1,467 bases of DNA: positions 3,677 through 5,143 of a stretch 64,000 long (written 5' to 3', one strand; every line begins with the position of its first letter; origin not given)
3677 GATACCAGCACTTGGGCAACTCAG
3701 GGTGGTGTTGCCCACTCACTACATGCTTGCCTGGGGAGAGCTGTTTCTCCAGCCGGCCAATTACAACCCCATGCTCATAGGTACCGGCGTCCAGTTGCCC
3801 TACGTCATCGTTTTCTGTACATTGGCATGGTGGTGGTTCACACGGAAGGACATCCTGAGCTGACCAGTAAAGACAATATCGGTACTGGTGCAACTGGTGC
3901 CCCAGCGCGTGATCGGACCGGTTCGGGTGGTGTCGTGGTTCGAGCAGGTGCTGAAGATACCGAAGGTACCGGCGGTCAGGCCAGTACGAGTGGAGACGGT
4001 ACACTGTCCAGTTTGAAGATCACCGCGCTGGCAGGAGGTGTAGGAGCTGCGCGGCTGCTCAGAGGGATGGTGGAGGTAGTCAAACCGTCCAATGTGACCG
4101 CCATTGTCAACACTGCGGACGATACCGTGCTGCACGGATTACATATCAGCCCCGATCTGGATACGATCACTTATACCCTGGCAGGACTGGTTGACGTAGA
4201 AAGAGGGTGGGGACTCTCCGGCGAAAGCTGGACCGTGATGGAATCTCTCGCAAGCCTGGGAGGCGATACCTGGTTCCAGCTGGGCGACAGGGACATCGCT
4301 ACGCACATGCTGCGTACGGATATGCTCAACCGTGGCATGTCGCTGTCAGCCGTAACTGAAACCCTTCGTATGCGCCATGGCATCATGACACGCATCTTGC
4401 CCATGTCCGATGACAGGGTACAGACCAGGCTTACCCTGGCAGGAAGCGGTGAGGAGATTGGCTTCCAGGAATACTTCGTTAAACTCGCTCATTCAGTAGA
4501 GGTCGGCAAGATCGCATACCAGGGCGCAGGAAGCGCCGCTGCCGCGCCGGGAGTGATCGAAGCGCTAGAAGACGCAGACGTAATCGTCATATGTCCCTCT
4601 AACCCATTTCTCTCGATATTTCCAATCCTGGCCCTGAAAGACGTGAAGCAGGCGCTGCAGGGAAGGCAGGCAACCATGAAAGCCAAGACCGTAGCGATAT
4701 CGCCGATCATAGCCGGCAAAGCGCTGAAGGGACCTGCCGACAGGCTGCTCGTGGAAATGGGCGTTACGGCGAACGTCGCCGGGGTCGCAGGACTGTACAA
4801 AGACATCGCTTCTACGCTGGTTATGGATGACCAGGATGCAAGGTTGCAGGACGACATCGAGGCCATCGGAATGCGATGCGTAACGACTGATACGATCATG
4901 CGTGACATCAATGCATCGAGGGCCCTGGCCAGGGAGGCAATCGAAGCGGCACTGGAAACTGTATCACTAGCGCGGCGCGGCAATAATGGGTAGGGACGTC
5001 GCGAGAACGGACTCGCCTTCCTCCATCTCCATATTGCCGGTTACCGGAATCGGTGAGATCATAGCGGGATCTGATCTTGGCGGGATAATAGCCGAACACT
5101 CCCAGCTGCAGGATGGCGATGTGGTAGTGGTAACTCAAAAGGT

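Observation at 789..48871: Six insert-plus-long-duplication loci with a fixed 71-75 bp period; four carry the same CACTAT-loop hairpin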

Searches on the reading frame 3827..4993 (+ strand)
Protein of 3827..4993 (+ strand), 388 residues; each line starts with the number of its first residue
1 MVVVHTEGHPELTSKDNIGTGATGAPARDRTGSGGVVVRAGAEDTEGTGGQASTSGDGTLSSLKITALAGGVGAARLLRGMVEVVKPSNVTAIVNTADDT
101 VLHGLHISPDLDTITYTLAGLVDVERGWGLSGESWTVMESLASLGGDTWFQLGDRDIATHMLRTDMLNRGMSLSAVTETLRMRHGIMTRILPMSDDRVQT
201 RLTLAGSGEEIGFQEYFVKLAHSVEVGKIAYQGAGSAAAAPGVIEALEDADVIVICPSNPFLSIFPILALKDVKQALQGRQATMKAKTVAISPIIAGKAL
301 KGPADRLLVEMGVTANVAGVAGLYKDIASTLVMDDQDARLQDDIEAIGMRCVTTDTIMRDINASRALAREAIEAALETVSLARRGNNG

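Call 41: find_encoding_contigs(protein=window:3827-4993:+, flank=10000, max_places=10)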
Protein window:3827-4993:+ (388 aa): 22 contigs read that carry it; 2 places shown.
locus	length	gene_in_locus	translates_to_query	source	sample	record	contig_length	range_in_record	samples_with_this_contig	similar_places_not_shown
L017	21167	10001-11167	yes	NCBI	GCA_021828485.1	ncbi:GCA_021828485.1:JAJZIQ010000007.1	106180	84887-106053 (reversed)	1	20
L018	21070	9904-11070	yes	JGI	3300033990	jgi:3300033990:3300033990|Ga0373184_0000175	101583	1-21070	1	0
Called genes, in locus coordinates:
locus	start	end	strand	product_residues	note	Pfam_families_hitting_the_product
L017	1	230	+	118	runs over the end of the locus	?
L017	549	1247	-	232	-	PF11967:RecO_N, PF02565:RecO_C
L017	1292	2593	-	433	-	PF02771:Acyl-CoA_dh_N, PF02770:Acyl-CoA_dh_M, PF00441:Acyl-CoA_dh_1, PF08028:Acyl-CoA_dh_2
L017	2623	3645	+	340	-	PF04055:Radical_SAM, PF06968:BATS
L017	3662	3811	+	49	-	-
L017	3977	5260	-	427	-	PF02771:Acyl-CoA_dh_N, PF02770:Acyl-CoA_dh_M, PF00441:Acyl-CoA_dh_1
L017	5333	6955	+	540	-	PF00501:AMP-binding, PF13193:AMP-binding_C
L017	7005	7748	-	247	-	PF00483:NTP_transferase, PF12804:NTP_transf_3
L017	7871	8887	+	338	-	PF00005:ABC_tran, PF13304:AAA_21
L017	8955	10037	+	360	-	PF12679:ABC2_membrane_2, PF12730:ABC2_membrane_4, PF10920:DUF2705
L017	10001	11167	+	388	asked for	PF01933:CofD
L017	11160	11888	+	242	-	PF01996:F420_ligase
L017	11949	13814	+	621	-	PF17767:NAPRTase_N, PF00857:Isochorismatase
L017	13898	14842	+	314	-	-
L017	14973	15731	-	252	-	PF00977:His_biosynth, PF05690:ThiG (faint), PF01207:Dus (faint), PF02581:TMP-TENI (faint), PF03060:NMO (faint)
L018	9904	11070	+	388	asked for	PF01933:CofD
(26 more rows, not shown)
